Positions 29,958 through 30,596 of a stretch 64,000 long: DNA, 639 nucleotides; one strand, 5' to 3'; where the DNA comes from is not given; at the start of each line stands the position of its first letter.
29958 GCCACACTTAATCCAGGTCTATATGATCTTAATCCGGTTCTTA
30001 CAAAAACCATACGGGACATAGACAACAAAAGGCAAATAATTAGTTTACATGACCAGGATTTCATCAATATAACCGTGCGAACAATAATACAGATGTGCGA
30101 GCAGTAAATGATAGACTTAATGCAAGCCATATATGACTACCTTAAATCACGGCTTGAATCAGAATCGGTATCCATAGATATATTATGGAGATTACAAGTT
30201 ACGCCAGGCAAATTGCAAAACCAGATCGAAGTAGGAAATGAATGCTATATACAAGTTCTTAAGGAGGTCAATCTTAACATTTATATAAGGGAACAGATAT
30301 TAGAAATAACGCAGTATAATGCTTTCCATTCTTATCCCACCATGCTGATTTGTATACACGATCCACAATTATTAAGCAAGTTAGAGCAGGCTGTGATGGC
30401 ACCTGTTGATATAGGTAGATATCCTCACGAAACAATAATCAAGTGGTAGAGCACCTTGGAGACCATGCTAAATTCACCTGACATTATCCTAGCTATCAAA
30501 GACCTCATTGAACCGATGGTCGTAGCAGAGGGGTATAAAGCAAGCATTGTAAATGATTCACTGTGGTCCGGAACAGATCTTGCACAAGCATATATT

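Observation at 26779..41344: Array of about 30 tandem, hyper-diverged paralogs of one unknown small-protein family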

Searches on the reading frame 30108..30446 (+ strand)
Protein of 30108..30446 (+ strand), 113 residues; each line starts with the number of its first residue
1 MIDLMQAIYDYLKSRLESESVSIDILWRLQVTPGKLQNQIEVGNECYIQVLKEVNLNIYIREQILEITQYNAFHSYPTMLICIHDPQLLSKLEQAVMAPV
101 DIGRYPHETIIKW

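Call 13: search_protein_families(library=pfam, alignment_id=A1, max_evalue=0.1)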
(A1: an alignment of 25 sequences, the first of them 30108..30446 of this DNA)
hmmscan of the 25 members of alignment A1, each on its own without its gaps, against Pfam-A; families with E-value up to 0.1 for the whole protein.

A. member 1, window:30108-30446:+ (113 aa): 0 families

B. families by the number of members that match (of 25 scanned): 6 families
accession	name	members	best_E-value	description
PF18001.7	Il13Ra_Ig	1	0.013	Interleukin-13 receptor subunit alpha Ig-like domain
PF12983.12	DUF3867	1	0.023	Protein of unknown function (DUF3867)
PF07277.16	SapC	1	0.023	SapC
PF12205.13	GIT1_C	1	0.029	G protein-coupled receptor kinase-interacting protein 1 C term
PF10346.14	Con-6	1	0.041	Conidiation protein 6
PF08917.16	ecTbetaR2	1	0.094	Transforming growth factor beta receptor 2 ectodomain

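Call 14: search_protein_families(library=phrogs, alignment_id=A1, max_evalue=0.01)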
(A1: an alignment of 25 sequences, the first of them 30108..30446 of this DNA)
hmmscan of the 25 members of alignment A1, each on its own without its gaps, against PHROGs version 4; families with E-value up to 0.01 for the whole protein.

A. member 1, window:30108-30446:+ (113 aa): 0 families

B. families by the number of members that match (of 25 scanned): 1 family
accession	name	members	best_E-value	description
phrog_20169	-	1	0.002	membrane protein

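Call 23: search_protein_representatives(alignment_id=A1)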
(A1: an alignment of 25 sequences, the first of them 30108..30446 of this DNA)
Query: 25 sequences, 120 profile positions. Proteins with E-value up to 0.001 (for the whole library): 21; up to 1e-10: 15; up to 1e-30: 0. The best 21 are listed.
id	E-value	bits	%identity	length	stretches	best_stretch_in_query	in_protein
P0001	1.9e-23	99.5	-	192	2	8-115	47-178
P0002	3.7e-18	82.4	-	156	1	7-116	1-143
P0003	2.7e-16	76.4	-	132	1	7-113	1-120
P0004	4.5e-16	75.7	-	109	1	11-115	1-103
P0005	1.3e-15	74.2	-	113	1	1-116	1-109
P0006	3.4e-15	72.8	-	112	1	7-106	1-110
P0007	5.5e-15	72.2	-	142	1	7-112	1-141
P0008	1.6e-14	70.7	-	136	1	8-112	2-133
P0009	5.1e-14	69.1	-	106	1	7-111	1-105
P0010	7.8e-14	68.5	-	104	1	5-109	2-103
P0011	1.1e-13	68.0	-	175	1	7-115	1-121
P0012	4.5e-13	66.0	-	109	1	7-115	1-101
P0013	2.1e-12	63.9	-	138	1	7-106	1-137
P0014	4.1e-12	62.9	-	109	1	7-111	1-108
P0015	7.0e-11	58.9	-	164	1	7-116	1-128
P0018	4.5e-09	53.1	-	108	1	1-112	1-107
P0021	3.5e-05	40.5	-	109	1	8-109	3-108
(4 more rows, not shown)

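Call 25: find_encoding_contigs(protein=P0021, flank=10000, max_places=6)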
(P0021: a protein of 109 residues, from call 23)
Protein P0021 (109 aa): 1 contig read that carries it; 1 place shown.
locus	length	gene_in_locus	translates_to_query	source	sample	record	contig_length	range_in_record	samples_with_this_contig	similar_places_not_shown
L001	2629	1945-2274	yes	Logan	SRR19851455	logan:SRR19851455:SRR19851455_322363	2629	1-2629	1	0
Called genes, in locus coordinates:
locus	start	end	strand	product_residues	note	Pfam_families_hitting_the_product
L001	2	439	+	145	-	?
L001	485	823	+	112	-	-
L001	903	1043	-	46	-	-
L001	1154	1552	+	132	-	-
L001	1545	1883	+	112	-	-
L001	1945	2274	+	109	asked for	-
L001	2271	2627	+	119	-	?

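Call 26: find_encoding_contigs(protein=P0018, flank=10000, max_places=6)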
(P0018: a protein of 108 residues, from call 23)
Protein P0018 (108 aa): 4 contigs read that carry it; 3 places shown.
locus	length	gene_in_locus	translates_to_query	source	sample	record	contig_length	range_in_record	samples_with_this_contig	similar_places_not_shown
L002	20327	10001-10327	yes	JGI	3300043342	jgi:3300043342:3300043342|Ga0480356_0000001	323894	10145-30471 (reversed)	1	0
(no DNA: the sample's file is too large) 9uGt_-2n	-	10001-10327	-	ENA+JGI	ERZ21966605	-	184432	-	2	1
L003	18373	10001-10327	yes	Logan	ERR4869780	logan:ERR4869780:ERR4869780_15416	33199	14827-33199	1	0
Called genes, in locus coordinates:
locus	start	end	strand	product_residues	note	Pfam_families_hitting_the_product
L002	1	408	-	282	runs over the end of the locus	-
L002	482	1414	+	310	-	PF13384:HTH_23 (faint)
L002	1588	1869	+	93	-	-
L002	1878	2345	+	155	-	-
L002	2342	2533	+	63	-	-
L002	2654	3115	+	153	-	PF14216:DUF4326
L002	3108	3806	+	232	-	PF01755:Glyco_transf_25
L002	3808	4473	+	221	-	-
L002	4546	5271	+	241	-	-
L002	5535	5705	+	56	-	-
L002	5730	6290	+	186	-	-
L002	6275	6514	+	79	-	-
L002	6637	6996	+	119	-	-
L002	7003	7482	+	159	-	-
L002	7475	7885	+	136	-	-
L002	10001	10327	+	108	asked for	-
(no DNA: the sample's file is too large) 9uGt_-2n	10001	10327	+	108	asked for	-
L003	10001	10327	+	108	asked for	-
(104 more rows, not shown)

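Call 27: predict_structure(alignment_id=A1)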
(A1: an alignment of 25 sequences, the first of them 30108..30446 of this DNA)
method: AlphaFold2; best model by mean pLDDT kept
length: 113 residues; sequences in the alignment: 25
mean_pLDDT: 74.3   pTM: 0.64
mean pLDDT of the five models: 74.3, 74.3, 72.3, 72.1, 71.4
residues with pLDDT >= 90: 20; 70-90: 57; 50-70: 20; < 50: 16
segments of 3 or more residues with pLDDT < 50: 35-42, 107-113
pLDDT, mean of each block of 10 residues (from residue 1): 87 86 75 45 61 79 88 81 93 84 51 34
secondary structure, 60 per line:
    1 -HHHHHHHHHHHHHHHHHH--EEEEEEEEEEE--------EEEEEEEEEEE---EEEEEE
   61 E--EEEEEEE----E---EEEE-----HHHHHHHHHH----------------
elements in order: H2-19 E22-32 E41-51 E55-61 E64-70 E79-82 H88-97

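Call 32: fold_search(model_id=the predicted structure, library=pdb)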
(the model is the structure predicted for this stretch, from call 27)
No match with E <= 0.001 here; weaker rows may still be real.
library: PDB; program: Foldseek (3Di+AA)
matches with E <= 10: 500; with E <= 0.001: 0
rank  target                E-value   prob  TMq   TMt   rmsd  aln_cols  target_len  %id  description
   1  8ain_B                8.5e-02  0.77  0.33  0.35   8.2        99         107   10  MCUGI SAUNG complex (released 2023-06-21)
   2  8f2r_H                2.0e-01  0.08  0.17  0.12  14.7       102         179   12  Human CCC complex (released 2023-05-24)
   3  9iro_B                2.3e-01  0.18  0.21  0.20  12.1        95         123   12  Crystal structure of SeUGI and SAUDG (released 2025-07-16)
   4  8f2r_G                2.7e-01  0.08  0.17  0.11  15.4        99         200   13  Human CCC complex (released 2023-05-24)
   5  8esd_S                3.2e-01  0.10  0.18  0.24   8.8        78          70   15  Crystal structure of COMMD7-COMMD9-COMMD5-COMMD10 tetramer (released 2023-05-24)
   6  7ena_q                3.6e-01  0.77  0.44  0.11   6.0        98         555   17  TFIID-based PIC-Mediator holo-complex in pre-assembled state (pre-hPIC-MED) (released 2021-05-26)
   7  7enc_q                3.6e-01  0.77  0.44  0.11   6.0        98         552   17  TFIID-based PIC-Mediator holo-complex in fully-assembled state (hPIC-MED) (released 2021-05-26)
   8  8f2r_C                3.8e-01  0.07  0.18  0.12  19.8       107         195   19  Human CCC complex (released 2023-05-24)
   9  5u9o_H                4.0e-01  0.08  0.19  0.17  13.1       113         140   13  Cocrystal structure of the intermembrane space region of the plastid division proteins PARC6 and PDV1 (released 2017-12-20)
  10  7agv_B                4.3e-01  0.41  0.36  0.27   5.9        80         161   16  High-resolution structure of the K+/H+ antiporter subunit KhtT in complex with c-di-AMP (released 2021-03-31)
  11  7ena_c                4.3e-01  0.18  0.25  0.13  12.8       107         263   12  TFIID-based PIC-Mediator holo-complex in pre-assembled state (pre-hPIC-MED) (released 2021-05-26)
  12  7enc_c                4.3e-01  0.18  0.25  0.13  12.8       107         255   12  TFIID-based PIC-Mediator holo-complex in fully-assembled state (hPIC-MED) (released 2021-05-26)
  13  7oha_M                4.3e-01  0.05  0.13  0.14  13.9        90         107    6  nucleosome with TBP and TFIIA bound at SHL +2 (released 2021-07-28)
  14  8f2r_B                4.3e-01  0.07  0.17  0.11  13.5        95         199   15  Human CCC complex (released 2023-05-24)
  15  4kr1                  4.8e-01  0.11  0.21  0.13  12.4        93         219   17  Crystal structure of the kinetechore protein Iml3 from budding yeast (released 2013-12-18)
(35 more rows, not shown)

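Call 43: find_homologous_proteins(query=A2, max_evalue=0.01)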
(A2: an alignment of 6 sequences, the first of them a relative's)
Query A2 (6 sequences) (109 aa, profile of the alignment): 6 proteins with E <= 0.01 among 342 candidates.
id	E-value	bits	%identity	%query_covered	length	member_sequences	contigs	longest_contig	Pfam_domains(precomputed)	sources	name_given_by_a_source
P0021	1.1e-30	125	100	100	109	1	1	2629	-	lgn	-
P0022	7.1e-26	109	44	8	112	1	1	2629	-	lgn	-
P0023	2.0e-25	108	32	17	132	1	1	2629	-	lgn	-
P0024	2.8e-19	88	42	17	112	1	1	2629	-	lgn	-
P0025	1.1e-7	50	-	-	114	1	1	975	-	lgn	-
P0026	1.5e-7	50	-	-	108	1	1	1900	-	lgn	-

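Call 44: find_encoding_contigs(protein=P0026, flank=10000)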
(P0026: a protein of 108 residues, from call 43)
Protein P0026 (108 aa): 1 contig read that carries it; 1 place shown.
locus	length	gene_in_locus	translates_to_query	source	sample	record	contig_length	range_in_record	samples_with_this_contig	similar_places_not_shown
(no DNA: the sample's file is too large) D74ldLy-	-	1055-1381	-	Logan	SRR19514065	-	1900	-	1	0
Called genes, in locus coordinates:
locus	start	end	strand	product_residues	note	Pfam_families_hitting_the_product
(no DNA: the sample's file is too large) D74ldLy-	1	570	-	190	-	?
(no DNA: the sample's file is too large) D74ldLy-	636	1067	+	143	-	-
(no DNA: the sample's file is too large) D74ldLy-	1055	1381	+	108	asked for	-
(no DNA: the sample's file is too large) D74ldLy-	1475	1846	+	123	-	-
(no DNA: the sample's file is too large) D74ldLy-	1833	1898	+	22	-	?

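Call 45: find_encoding_contigs(protein=P0025, flank=10000)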
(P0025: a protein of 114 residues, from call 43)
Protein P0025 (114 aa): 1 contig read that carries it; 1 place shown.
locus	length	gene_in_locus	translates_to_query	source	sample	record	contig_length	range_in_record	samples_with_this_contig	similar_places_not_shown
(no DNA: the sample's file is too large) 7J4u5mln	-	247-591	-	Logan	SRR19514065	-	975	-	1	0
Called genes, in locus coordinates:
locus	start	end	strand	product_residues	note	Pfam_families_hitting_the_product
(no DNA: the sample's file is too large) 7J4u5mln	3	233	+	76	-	?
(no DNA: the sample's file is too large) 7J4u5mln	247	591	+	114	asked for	-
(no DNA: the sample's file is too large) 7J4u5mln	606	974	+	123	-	?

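Call 50: search_protein_families(library=padloc, proteins=[window:30108-30446:+], max_evalue=0.01)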
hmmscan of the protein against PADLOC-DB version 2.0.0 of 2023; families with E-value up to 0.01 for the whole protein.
window:30108-30446:+ (113 aa): 0 families

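Call 56: search_solved_structures(query=A1, max_evalue=1)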
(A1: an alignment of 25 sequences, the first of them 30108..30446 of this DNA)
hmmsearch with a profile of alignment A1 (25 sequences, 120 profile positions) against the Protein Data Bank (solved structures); distinct sequences matched with E-value up to 1: 0.

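Call 58: fold_search(model_id=the predicted structure, library=viral)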
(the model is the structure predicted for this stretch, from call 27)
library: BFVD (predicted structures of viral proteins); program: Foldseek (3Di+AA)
matches with E <= 10: 500; with E <= 0.001: 0
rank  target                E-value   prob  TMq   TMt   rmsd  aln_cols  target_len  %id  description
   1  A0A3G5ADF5            5.8e-03  1.00  0.55  0.51   6.5       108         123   10  Uncharacterized protein [Hyperionvirus sp.]
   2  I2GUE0                2.0e-02  1.00  0.50  0.59   3.2        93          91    9  Uncharacterized protein [Acinetobacter phage AP22]
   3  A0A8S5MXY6            2.3e-02  1.00  0.56  0.64   3.4        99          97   10  Uncharacterized protein [Siphoviridae sp. ctuUw41]
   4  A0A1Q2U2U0            2.8e-02  0.84  0.31  0.29  12.5        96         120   12  Uncharacterized protein [Vibrio phage pTD1]
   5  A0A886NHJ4            2.8e-02  0.98  0.49  0.50   8.3       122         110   13  (no name in the UniProt tables at hand)
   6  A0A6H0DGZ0            4.2e-02  0.63  0.34  0.10  15.7       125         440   18  RNA-dependent RNA polymerase [Palmer virus]
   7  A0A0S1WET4            4.7e-02  0.75  0.34  0.37   6.4       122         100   14  (no name in the UniProt tables at hand)
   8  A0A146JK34            4.7e-02  0.82  0.29  0.32  11.3        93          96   17  (no name in the UniProt tables at hand)
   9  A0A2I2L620            5.6e-02  0.99  0.54  0.50   5.1       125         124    8  Uncharacterized protein [Orpheovirus IHUMI-LCC2]
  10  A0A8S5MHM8            5.6e-02  0.90  0.39  0.43   5.4        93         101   13  Uncharacterized protein [Siphoviridae sp. ctvyM23]
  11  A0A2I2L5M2            6.2e-02  0.99  0.52  0.36   4.0       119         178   13  Uncharacterized protein [Orpheovirus IHUMI-LCC2]
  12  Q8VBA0                6.2e-02  0.84  0.42  0.38   6.1       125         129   14  Wsv080 [White spot syndrome virus (isolate Shrimp/China/Tongan/1996)]
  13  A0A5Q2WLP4            7.0e-02  0.25  0.21  0.25  17.3        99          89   11  Uncharacterized protein [Microbacterium phage Wesak]
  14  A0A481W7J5            7.4e-02  0.77  0.33  0.31  11.6       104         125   14  Uncharacterized protein [Fusobacterium phage Fnu1]
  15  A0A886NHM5            7.4e-02  0.94  0.42  0.31   4.5        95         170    8  (no name in the UniProt tables at hand)
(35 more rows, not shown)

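Call 85: predict_structure(alignment_id=A4)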
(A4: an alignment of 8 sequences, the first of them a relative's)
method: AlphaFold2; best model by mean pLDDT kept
length: 109 residues; sequences in the alignment: 8
mean_pLDDT: 71.1   pTM: 0.61
mean pLDDT of the five models: 71.1, 65.8, 64.8, 64.8, 60.3
residues with pLDDT >= 90: 0; 70-90: 65; 50-70: 40; < 50: 4
segments of 3 or more residues with pLDDT < 50: none
pLDDT, mean of each block of 10 residues (from residue 1): 64 70 69 72 72 65 74 55 80 84 78
secondary structure, 60 per line:
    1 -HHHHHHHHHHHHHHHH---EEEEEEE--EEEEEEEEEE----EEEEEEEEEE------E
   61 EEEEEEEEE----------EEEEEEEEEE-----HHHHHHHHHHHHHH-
elements in order: H2-17 E21-27 E30-39 E44-53 E60-69 E80-89 H95-108

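Call 96: search_protein_families(library=ncbifam, alignment_id=A1, max_evalue=0.05)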
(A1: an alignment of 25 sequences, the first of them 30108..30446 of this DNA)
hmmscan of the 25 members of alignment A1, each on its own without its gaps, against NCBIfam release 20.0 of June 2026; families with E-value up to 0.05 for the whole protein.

A. member 1, window:30108-30446:+ (113 aa): 0 families

B. families by the number of members that match (of 25 scanned): 2 families
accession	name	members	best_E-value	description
NF004361.0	PRK05738.2-1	1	0.027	50S ribosomal protein L23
NF002603.0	PRK02260.1-3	1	0.035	S-ribosylhomocysteine lyase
